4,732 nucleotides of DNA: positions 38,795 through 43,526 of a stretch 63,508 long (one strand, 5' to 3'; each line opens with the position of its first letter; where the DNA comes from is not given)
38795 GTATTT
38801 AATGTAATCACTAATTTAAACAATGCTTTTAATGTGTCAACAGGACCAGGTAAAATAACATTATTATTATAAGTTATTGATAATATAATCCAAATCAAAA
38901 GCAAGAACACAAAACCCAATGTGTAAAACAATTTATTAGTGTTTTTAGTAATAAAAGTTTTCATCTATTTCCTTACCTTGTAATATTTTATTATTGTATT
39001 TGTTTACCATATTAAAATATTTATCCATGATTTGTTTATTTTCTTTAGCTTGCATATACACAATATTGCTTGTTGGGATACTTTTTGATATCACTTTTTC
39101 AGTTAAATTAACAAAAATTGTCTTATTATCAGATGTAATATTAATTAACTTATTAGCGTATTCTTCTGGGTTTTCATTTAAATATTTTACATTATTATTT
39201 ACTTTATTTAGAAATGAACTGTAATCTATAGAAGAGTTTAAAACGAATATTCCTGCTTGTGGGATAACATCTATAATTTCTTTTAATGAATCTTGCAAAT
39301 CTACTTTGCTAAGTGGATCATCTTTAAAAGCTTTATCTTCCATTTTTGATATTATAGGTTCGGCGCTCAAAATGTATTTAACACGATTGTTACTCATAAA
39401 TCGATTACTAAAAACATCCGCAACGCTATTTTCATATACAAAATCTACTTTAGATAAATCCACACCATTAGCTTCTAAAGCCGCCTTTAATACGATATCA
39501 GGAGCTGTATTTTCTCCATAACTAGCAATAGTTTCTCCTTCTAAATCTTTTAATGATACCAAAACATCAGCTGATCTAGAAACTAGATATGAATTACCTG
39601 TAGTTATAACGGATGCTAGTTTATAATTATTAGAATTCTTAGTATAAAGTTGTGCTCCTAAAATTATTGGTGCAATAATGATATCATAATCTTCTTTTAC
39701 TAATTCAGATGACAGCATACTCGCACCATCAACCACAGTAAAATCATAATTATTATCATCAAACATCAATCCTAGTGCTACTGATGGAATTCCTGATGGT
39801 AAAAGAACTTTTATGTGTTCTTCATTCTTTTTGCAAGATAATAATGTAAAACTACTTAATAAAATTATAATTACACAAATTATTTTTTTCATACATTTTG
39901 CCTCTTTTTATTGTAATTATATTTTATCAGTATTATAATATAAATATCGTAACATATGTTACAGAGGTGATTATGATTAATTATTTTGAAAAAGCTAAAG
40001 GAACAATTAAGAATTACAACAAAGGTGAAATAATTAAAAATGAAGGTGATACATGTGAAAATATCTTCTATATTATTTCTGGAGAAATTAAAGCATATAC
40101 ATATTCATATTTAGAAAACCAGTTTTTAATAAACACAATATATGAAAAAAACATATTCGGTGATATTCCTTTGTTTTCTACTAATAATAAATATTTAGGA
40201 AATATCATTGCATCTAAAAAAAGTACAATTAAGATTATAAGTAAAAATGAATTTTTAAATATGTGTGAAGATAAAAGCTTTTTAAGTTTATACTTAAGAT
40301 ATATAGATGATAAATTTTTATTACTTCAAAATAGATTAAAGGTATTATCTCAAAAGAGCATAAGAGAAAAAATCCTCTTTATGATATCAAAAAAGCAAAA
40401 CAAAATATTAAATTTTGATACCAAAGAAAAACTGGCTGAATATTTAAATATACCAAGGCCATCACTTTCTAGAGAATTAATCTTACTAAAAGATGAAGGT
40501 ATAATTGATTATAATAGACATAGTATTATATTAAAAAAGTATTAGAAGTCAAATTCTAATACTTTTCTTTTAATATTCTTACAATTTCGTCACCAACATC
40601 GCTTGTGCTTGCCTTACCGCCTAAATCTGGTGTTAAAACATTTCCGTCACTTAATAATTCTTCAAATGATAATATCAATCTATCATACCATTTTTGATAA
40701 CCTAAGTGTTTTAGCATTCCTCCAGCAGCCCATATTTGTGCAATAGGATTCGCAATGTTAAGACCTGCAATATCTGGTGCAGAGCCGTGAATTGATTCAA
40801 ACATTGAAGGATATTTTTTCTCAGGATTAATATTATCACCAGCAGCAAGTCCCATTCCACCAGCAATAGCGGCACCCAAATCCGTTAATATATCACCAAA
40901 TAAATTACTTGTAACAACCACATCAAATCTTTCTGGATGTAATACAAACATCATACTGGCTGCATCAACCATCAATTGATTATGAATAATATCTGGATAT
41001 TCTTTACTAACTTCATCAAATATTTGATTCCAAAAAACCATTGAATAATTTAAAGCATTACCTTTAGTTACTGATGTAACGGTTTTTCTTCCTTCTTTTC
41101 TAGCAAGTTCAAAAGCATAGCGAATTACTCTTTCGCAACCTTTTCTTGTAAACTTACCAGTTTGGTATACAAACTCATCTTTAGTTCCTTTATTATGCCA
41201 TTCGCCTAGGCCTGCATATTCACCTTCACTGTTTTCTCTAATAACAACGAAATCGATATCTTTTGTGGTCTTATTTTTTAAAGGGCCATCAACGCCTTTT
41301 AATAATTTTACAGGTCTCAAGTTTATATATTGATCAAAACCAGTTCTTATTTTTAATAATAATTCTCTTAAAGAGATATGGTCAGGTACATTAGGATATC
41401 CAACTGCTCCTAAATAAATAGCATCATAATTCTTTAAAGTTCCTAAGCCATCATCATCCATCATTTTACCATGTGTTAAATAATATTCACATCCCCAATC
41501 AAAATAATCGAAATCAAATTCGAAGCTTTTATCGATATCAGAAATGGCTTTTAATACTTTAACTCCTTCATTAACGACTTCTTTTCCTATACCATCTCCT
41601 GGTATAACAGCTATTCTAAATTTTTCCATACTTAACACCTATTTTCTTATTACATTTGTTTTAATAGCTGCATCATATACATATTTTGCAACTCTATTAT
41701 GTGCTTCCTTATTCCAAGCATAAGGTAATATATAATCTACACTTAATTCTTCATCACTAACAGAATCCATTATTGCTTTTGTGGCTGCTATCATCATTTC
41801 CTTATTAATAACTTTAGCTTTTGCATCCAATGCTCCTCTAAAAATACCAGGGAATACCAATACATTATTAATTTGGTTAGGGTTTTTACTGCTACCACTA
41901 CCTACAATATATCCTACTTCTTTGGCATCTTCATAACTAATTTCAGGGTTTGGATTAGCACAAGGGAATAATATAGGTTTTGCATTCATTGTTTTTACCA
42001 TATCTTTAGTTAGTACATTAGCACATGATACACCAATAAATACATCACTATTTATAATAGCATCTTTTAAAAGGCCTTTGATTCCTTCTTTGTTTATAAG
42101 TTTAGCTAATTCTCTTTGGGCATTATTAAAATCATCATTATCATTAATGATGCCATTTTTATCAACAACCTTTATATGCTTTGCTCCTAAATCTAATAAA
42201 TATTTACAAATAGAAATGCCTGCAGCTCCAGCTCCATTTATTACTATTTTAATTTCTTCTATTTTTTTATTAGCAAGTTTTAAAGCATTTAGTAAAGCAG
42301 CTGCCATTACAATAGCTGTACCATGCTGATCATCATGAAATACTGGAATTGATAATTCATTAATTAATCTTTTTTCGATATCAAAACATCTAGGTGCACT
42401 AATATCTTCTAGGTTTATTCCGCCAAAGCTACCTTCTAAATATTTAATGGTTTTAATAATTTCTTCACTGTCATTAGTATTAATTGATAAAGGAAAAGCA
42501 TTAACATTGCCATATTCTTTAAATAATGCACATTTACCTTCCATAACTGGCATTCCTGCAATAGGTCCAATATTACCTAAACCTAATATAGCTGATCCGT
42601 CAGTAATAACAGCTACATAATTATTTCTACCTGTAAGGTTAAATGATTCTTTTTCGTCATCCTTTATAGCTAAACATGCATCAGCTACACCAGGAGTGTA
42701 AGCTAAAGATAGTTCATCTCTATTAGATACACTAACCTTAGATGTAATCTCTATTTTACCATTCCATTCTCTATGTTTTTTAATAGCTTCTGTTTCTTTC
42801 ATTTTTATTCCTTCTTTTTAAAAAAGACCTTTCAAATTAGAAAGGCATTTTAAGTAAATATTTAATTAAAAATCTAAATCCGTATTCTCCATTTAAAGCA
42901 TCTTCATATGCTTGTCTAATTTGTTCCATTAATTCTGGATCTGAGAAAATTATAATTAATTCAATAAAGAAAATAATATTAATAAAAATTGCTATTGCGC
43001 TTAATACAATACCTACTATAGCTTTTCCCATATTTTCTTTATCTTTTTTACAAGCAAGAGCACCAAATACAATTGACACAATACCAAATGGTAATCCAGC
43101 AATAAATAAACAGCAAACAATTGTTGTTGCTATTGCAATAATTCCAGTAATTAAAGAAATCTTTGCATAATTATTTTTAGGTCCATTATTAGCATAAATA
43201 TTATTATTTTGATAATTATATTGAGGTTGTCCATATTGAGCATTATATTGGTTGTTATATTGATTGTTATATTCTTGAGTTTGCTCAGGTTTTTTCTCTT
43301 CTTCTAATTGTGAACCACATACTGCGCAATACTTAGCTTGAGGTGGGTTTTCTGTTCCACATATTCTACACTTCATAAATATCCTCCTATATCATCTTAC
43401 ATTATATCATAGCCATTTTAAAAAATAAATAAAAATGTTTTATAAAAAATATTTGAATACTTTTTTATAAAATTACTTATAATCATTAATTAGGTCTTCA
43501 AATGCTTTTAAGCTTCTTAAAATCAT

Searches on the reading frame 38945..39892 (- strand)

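Call 44: search_protein_families(library=pfam, proteins=[window:38945-39892:-])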
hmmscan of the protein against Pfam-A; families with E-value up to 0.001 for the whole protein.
window:38945-39892:- (315 aa): 1 family
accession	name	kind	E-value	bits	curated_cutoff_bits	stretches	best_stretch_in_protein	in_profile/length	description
PF09084.16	NMT1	-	1.5e-05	25.4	20.5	1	92-153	66-126/216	NMT1/THI5 like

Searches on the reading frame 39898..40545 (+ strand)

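Call 44: search_protein_families(library=pfam, proteins=[window:39898-40545:+])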
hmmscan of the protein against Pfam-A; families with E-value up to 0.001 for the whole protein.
window:39898-40545:+ (215 aa): 2 families
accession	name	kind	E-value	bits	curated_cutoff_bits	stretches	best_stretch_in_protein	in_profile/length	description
PF00027.35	cNMP_binding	-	4e-15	56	27.5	1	38-125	2-88/89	Cyclic nucleotide-binding domain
PF13545.12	HTH_Crp_2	-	9e-07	29.2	27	1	175-213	24-62/70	Crp-like helix-turn-helix domain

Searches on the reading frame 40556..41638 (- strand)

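Call 44: search_protein_families(library=pfam, proteins=[window:40556-41638:-])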
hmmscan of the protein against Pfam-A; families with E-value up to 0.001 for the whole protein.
window:40556-41638:- (360 aa): 1 family
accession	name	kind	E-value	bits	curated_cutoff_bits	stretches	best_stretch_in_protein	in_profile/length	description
PF00180.25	Iso_dh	-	7.3e-92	308.7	27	1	9-352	2-348/348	Isocitrate/isopropylmalate dehydrogenase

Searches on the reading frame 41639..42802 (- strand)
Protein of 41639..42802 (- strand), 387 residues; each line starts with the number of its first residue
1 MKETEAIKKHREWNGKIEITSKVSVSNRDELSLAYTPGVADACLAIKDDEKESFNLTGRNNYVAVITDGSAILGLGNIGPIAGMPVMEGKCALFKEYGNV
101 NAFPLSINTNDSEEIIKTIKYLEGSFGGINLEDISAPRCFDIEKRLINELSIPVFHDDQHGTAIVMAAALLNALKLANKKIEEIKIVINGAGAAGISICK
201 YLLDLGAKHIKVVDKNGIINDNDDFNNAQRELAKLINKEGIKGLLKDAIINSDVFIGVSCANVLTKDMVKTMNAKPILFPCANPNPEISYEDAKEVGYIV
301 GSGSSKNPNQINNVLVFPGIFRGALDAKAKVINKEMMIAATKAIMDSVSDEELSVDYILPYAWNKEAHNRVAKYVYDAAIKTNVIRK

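Call 5: search_protein_families(library=pfam, proteins=[window:41639-42802:-])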
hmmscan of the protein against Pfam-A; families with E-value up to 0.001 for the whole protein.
window:41639-42802:- (387 aa): 4 families
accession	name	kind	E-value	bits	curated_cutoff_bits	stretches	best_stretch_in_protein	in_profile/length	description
PF00390.24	malic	-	1.7e-28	100.1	23.1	1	15-146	2-181/182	Malic enzyme, N-terminal domain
PF03949.21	Malic_M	-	6.2e-25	88.4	23.5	1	161-379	3-257/258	Malic enzyme, NAD binding domain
PF00208.27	ELFV_dehydrog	-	3.9e-09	37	23.4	1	161-295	9-132/241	Glutamate/Leucine/Phenylalanine/Valine dehydrogenase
PF00899.27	ThiF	-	1.1e-06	28.4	28.1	1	177-218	14-55/238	ThiF family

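Call 6: search_protein_families(library=ncbifam, proteins=[window:41639-42802:-])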
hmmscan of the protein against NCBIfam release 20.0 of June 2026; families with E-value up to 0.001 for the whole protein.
window:41639-42802:- (387 aa): 6 families
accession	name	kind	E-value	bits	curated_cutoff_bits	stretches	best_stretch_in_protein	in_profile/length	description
NF009501.0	PRK12861.1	subfamily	4e-102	342.6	1178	1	13-352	19-360/764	NADP-dependent malic enzyme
NF010052.0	PRK13529.1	subfamily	2.8e-34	118.7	326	1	131-385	246-537/564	oxaloacetate-decarboxylating malate dehydrogenase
NF041582.1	malolactic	exception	2.9e-24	85.6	850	1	151-384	247-515/536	malolactic enzyme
NF041398.1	GluDhGdhB_Halo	equivalog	6.7e-06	25.3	620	1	171-278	195-307/410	glutamate dehydrogenase GdhB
NF006929.0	PRK09414.1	equivalog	7e-06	25.3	536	1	172-296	221-332/445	NADP-specific glutamate dehydrogenase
TIGR02356.1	adenyl_thiF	equivalog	9.1e-05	21.9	275.25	1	178-219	16-57/203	thiazole biosynthesis adenylyltransferase ThiF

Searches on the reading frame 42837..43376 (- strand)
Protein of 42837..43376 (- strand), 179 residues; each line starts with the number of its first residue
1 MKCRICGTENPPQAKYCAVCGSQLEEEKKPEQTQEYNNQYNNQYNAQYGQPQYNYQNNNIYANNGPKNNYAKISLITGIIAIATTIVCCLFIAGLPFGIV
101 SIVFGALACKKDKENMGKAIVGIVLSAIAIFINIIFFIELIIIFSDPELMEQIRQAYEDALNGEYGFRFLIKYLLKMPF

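Call 5: search_protein_families(library=pfam, proteins=[window:42837-43376:-])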
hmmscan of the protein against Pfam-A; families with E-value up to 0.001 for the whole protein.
window:42837-43376:- (179 aa): 5 families
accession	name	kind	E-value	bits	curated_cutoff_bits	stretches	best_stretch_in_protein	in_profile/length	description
PF24463.1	DUF7577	-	6.3e-07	29.3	28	1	2-25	4-27/27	Domain of unknown function (DUF7577)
PF13240.11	Zn_Ribbon_1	-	0.00014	21.9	25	1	2-24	1-23/23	zinc-ribbon domain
PF13828.11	DUF4190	-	0.00016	21.8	35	1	78-135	2-61/62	Domain of unknown function (DUF4190)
PF12773.13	DZR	-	0.00024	21.7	27.3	1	3-26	1-24/45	Double zinc ribbon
PF06687.17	SUR7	-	0.00032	20.9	29.6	1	50-144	72-164/201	SUR7/PalI family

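Call 6: search_protein_families(library=ncbifam, proteins=[window:42837-43376:-])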
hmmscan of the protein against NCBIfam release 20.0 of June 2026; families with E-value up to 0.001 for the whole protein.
window:42837-43376:- (179 aa): 0 families
